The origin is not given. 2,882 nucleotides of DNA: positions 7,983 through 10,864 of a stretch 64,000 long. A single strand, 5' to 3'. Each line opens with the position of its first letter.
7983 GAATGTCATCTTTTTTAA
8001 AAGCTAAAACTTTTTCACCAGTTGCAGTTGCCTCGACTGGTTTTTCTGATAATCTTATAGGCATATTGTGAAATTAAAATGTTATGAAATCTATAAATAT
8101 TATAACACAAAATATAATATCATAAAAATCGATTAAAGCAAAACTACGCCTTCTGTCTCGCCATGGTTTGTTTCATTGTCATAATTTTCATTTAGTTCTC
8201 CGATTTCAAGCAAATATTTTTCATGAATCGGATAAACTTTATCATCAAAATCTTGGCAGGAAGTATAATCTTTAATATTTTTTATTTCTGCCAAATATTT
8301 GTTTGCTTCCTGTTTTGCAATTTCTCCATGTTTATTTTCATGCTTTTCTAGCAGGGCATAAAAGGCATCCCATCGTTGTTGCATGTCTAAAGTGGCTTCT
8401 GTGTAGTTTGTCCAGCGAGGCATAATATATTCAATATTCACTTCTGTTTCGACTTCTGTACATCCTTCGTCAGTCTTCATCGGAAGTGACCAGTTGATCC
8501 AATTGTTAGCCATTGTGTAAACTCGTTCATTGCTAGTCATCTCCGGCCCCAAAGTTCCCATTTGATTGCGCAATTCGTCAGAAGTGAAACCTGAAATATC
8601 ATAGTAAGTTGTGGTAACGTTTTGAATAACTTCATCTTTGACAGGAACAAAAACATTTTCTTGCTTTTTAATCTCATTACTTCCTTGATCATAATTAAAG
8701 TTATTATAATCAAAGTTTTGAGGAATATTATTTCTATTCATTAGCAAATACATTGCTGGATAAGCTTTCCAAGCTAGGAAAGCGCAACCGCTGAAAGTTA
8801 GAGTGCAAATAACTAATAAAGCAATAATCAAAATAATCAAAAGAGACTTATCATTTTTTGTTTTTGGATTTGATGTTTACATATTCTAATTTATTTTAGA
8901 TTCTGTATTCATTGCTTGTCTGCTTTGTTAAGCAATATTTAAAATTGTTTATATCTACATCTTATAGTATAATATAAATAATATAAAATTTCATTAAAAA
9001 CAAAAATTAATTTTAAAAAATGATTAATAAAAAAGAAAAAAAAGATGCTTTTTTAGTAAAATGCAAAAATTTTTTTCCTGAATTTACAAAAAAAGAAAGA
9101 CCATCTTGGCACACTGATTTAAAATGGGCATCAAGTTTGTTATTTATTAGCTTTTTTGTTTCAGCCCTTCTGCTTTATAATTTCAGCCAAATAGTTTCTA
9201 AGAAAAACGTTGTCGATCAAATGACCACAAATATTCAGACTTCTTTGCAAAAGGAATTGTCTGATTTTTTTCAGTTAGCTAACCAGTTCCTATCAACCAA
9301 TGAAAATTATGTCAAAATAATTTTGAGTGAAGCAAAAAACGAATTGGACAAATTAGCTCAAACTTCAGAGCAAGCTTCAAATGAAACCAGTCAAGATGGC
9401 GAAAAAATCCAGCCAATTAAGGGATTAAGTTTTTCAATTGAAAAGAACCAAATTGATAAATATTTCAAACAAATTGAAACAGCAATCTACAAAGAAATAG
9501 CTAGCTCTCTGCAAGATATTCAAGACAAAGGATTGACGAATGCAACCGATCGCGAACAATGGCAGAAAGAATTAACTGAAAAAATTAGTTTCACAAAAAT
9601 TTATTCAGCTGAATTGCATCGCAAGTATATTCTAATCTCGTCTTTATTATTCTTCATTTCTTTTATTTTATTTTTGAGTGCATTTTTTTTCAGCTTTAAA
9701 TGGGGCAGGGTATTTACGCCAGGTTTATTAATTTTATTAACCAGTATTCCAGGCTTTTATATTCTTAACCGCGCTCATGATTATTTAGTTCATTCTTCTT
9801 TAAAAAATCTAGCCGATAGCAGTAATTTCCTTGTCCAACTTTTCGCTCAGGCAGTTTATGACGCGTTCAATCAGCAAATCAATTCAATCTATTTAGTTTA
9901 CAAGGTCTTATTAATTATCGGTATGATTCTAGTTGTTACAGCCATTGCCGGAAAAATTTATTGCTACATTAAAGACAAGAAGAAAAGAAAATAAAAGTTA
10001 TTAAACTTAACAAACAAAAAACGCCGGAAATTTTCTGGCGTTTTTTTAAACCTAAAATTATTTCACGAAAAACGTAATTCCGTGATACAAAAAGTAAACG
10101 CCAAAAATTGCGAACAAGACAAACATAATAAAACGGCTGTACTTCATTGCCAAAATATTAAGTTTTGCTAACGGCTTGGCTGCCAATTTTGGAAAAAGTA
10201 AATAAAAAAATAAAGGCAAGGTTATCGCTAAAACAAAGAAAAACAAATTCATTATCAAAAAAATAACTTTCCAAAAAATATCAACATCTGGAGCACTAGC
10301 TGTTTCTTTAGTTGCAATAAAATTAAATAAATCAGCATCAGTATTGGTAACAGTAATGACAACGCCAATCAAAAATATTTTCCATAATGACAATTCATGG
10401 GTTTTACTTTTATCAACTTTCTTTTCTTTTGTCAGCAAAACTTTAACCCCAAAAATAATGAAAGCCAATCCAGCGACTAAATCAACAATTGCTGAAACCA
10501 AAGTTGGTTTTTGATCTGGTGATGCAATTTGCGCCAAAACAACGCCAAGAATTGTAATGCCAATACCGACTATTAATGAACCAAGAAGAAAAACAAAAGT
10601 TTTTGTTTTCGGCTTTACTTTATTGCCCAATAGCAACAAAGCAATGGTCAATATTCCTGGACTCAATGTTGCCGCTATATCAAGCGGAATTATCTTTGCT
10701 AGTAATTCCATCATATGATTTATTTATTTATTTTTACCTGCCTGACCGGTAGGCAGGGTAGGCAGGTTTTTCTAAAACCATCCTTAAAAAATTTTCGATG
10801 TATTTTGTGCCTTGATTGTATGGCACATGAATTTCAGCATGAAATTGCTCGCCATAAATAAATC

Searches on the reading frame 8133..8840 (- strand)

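Call 93: search_protein_families(library=pfam, proteins=[window:8133-8840:-], max_evalue=0.0001)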
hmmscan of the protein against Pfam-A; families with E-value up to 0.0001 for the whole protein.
window:8133-8840:- (235 aa): 1 family
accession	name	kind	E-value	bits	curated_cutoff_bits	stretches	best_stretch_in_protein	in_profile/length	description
PF06037.17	DUF922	-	1.3e-33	116.7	27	1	77-227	1-153/153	Bacterial protein of unknown function (DUF922)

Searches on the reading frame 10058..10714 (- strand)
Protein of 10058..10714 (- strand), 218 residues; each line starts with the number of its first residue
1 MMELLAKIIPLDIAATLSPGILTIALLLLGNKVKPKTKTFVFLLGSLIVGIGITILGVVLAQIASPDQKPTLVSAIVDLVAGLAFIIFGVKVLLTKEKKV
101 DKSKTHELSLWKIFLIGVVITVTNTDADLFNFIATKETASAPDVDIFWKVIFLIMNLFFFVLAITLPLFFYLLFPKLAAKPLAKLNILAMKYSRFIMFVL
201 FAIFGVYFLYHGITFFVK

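Call 65: search_protein_families(library=pfam, proteins=[window:10058-10714:-], max_evalue=0.001)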
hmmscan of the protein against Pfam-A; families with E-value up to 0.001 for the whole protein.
window:10058-10714:- (218 aa): 2 families
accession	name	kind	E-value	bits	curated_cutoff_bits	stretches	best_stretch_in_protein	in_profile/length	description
PF11139.14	SfLAP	-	3.1e-21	76.2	35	1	9-214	2-213/213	Sap, sulfolipid-1-addressing protein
PF01810.24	LysE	-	0.00033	20.6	25.6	0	31-94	128-191/193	LysE type translocator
